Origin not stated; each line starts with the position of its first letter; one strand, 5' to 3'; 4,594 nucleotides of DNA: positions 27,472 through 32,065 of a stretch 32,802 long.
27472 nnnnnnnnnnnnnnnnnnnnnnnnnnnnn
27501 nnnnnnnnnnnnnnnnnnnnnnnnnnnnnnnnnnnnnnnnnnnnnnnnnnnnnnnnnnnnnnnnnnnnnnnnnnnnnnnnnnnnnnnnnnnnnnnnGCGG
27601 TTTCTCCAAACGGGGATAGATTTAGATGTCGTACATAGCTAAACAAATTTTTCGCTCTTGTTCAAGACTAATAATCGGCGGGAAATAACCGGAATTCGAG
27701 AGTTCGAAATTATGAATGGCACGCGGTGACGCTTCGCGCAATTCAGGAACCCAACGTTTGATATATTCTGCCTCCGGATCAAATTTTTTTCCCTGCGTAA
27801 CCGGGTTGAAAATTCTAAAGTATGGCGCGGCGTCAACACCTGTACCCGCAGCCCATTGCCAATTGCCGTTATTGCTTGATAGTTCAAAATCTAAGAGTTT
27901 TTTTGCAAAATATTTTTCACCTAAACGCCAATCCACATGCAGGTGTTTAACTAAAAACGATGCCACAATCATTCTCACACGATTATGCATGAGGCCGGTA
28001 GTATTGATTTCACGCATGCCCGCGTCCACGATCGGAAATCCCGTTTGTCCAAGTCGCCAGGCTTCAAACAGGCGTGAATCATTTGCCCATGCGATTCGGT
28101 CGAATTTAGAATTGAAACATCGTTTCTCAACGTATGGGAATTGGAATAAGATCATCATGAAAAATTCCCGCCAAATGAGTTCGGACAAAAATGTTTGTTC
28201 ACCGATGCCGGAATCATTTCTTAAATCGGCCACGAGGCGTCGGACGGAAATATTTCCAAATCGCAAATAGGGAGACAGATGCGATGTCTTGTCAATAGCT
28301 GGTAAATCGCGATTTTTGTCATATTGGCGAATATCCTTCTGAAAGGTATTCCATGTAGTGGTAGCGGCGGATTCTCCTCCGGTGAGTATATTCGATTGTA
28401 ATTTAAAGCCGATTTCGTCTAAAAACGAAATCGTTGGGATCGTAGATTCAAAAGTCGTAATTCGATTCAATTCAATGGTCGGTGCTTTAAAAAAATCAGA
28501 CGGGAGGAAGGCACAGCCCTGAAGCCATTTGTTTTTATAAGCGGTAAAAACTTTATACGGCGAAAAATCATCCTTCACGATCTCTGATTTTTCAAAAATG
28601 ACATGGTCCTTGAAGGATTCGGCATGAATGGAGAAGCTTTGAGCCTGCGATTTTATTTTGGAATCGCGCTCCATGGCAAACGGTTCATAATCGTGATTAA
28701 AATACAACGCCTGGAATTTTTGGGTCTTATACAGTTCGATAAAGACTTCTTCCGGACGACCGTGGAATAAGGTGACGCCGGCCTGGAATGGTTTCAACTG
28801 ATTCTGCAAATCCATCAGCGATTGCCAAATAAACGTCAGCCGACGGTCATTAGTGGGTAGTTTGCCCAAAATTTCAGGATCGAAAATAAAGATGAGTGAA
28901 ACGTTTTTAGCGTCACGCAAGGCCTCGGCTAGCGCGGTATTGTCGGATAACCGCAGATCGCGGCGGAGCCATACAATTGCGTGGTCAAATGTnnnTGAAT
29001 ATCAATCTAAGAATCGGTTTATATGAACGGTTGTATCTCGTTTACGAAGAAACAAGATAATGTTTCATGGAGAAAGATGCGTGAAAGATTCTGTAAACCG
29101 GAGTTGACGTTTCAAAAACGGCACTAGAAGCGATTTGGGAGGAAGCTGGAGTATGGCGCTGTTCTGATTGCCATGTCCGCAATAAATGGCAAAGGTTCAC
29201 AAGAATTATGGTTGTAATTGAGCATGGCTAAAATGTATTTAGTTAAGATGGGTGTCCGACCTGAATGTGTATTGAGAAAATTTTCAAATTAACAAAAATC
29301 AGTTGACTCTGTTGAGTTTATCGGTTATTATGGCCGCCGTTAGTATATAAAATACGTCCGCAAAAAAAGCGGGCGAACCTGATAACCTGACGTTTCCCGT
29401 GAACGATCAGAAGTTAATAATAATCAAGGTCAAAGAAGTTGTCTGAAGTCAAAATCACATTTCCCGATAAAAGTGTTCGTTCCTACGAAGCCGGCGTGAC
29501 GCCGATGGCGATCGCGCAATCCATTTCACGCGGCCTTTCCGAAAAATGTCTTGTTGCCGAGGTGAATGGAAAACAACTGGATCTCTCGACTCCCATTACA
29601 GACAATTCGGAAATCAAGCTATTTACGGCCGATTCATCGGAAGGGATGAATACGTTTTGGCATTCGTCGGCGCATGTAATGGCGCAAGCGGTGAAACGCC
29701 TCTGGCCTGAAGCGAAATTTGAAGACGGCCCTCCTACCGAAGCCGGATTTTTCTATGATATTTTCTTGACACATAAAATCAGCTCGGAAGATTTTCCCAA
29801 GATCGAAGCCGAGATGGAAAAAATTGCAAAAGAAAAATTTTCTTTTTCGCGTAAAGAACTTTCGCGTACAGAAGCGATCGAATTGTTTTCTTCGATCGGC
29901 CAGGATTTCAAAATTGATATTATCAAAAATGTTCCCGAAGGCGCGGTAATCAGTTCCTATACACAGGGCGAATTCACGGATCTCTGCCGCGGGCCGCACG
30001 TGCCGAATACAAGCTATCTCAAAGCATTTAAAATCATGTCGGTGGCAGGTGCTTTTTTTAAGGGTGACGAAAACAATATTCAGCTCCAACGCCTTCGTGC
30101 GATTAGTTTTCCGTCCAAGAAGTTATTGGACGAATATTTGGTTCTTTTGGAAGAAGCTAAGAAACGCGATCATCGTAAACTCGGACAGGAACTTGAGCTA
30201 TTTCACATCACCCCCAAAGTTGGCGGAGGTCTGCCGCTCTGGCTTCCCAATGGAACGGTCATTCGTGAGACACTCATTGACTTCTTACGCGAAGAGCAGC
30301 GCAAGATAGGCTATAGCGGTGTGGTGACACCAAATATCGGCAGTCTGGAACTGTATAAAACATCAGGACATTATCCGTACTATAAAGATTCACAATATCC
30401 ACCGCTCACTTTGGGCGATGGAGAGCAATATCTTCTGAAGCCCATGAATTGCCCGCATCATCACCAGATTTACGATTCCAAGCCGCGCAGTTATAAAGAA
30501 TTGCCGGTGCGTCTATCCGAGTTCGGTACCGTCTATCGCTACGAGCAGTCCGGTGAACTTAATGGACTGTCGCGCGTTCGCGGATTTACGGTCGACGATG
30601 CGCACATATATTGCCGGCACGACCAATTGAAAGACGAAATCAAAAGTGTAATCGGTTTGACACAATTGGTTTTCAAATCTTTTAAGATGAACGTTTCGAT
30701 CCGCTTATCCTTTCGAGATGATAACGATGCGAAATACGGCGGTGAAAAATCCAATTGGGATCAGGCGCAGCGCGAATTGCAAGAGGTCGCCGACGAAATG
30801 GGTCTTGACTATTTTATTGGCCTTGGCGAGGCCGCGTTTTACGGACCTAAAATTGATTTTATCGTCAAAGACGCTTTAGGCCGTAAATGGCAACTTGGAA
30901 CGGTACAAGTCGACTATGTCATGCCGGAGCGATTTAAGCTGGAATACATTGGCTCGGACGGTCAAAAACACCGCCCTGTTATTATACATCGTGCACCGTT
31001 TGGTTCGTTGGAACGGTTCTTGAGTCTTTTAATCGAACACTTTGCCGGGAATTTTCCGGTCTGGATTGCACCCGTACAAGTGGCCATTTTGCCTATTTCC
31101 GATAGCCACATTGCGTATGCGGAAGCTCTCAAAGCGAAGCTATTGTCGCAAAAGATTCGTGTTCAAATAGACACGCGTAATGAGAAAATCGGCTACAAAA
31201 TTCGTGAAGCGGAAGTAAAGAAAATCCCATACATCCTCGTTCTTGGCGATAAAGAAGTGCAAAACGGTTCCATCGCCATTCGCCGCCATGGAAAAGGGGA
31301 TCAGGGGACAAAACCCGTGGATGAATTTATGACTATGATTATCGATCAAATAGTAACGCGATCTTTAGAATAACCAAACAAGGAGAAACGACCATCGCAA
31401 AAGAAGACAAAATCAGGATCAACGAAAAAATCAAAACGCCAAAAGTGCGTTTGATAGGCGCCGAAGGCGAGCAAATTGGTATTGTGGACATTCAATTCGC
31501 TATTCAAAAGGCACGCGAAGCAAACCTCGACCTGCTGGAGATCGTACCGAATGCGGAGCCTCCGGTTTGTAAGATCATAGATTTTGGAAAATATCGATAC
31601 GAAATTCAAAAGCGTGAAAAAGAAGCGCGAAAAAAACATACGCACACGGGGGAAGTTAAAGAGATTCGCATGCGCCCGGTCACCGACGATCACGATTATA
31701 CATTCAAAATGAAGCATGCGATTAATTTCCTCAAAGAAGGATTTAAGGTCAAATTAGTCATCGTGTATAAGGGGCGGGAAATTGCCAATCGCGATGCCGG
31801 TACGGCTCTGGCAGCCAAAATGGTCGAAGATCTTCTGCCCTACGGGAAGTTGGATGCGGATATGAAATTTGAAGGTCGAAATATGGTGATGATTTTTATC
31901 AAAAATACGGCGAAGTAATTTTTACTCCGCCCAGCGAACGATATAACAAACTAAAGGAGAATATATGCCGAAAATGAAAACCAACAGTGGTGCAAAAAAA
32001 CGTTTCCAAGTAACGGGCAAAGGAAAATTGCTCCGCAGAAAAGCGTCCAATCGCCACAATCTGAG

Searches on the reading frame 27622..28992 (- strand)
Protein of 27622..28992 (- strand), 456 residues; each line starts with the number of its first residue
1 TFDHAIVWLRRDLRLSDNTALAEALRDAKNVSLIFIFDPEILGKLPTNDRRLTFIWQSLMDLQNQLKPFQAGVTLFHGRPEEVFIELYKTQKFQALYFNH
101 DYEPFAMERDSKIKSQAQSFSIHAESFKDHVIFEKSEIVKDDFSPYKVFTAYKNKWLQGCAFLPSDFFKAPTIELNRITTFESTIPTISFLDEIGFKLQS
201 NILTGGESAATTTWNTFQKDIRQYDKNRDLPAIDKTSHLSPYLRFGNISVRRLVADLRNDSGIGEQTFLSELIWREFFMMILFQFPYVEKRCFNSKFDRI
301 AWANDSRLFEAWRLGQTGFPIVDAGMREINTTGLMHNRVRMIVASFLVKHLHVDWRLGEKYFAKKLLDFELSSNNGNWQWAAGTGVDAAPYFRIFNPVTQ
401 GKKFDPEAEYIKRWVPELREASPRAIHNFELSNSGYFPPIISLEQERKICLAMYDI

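Call 53: search_protein_families(library=pfam, proteins=[window:27622-28992:-], max_evalue=0.01)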
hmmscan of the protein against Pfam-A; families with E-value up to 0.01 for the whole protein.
window:27622-28992:- (456 aa): 2 families
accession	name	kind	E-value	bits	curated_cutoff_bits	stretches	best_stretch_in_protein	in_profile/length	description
PF03441.19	FAD_binding_7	-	1.2e-77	260.3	27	1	268-454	1-201/203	FAD binding domain of DNA photolyase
PF00875.24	DNA_photolyase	-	3.9e-40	137.9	26.6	1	5-161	1-157/164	DNA photolyase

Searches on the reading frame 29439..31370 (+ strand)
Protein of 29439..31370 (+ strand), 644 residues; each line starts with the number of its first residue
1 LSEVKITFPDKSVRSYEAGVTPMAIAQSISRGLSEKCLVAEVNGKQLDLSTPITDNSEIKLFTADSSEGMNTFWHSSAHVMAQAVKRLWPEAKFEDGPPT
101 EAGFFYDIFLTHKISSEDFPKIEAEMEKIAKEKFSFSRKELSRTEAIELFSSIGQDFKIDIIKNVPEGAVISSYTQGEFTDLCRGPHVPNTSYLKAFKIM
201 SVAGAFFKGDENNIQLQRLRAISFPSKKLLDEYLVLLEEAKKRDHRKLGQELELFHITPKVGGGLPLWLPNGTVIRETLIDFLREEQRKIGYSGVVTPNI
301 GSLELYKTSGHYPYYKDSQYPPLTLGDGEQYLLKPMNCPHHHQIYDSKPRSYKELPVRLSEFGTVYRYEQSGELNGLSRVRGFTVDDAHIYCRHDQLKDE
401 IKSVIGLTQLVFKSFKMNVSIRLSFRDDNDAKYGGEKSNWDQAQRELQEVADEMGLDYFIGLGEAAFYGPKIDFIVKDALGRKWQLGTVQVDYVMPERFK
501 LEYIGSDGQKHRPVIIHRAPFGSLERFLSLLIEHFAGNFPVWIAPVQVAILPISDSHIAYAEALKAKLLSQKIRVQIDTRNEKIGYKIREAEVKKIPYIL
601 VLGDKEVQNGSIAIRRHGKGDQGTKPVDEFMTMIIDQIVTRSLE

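Call 53: search_protein_families(library=pfam, proteins=[window:29439-31370:+], max_evalue=0.01)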
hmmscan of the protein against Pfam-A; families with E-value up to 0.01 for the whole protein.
window:29439-31370:+ (644 aa): 4 families
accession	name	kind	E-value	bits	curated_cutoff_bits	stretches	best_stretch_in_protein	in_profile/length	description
PF00587.30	tRNA-synt_2b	-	3e-42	145.1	29.3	1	328-535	8-179/179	tRNA synthetase class II core domain (G, H, P, S and T)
PF03129.25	HGTP_anticodon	-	7.3e-24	84.2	21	1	547-635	1-92/94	Anticodon binding domain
PF07973.19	tRNA_SAD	-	5.7e-15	55.5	24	1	173-219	3-43/44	Threonyl and Alanyl tRNA synthetase second additional domain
PF02824.27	TGS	-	6.1e-12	45.8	22.2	1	4-63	1-60/60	TGS domain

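Call 54: find_homologous_proteins(query=window:29439-31370:+, max_evalue=1e-50)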
Query window:29439-31370:+ (644 aa): 8000 proteins with E <= 1e-50 among 8000 candidates; the best 120 are listed.
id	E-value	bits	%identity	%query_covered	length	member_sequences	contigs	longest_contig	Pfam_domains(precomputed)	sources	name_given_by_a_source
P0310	0.0e+0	1160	76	100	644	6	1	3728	PF03129.26,PF02824.28,PF00587.31,PF07973.20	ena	-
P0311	0.0e+0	1130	74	100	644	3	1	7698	PF03129.26,PF02824.28,PF00587.31,PF07973.20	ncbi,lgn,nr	ncbi:threonine--tRNA ligase [bacterium]|nr:threonine--tRNA ligase [bacterium]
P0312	0.0e+0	1130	73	100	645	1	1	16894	PF03129.26,PF02824.28,PF00587.31,PF07973.20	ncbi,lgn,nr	ncbi:threonine--tRNA ligase [bacterium]|nr:threonine--tRNA ligase [bacterium]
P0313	0.0e+0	1121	73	100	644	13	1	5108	PF03129.26,PF02824.28,PF00587.31,PF07973.20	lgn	-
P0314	0.0e+0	1104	72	100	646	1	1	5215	PF03129.26,PF02824.28,PF00587.31,PF07973.20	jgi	-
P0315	0.0e+0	1087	71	99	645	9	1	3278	PF03129.26,PF02824.28,PF00587.31,PF07973.20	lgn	-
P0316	0.0e+0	1086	71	99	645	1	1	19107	PF03129.26,PF02824.28,PF00587.31,PF07973.20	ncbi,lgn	-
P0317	0.0e+0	1085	72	100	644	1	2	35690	PF03129.26,PF02824.28,PF00587.31,PF07973.20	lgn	-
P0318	0.0e+0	1084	71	100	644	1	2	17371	PF03129.26,PF02824.28,PF00587.31,PF07973.20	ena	-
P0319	0.0e+0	1083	70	100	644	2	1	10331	PF03129.26,PF02824.28,PF00587.31,PF07973.20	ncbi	-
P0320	0.0e+0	1071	70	99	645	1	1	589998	PF03129.26,PF02824.28,PF00587.31,PF07973.20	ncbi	-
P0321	0.0e+0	1067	71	99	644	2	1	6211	PF03129.26,PF02824.28,PF00587.31,PF07973.20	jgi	jgi:threonyl-tRNA synthetase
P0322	0.0e+0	1057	70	99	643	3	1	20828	PF03129.26,PF02824.28,PF00587.31,PF07973.20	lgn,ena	-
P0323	0.0e+0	1045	68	100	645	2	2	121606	PF03129.26,PF02824.28,PF00587.31,PF07973.20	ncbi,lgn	-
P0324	0.0e+0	1042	68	100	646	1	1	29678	PF03129.26,PF02824.28,PF00587.31,PF07973.20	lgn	-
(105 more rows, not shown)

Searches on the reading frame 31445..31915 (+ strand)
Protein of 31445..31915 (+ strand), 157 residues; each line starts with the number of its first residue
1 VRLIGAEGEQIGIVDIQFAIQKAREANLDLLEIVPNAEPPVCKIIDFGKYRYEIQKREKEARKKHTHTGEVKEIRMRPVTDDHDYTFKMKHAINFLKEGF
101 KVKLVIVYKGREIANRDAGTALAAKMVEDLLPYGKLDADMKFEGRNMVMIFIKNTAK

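Call 53: search_protein_families(library=pfam, proteins=[window:31445-31915:+], max_evalue=0.01)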
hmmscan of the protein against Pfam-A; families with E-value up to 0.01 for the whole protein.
window:31445-31915:+ (157 aa): 2 families
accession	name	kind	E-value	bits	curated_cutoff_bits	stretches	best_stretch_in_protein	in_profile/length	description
PF00707.27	IF3_C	-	8.3e-28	96.6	34.8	1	70-151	2-83/86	Translation initiation factor IF-3, C-terminal domain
PF05198.21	IF3_N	-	1.4e-25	89.6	26.9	1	2-61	11-70/70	Translation initiation factor IF-3, N-terminal domain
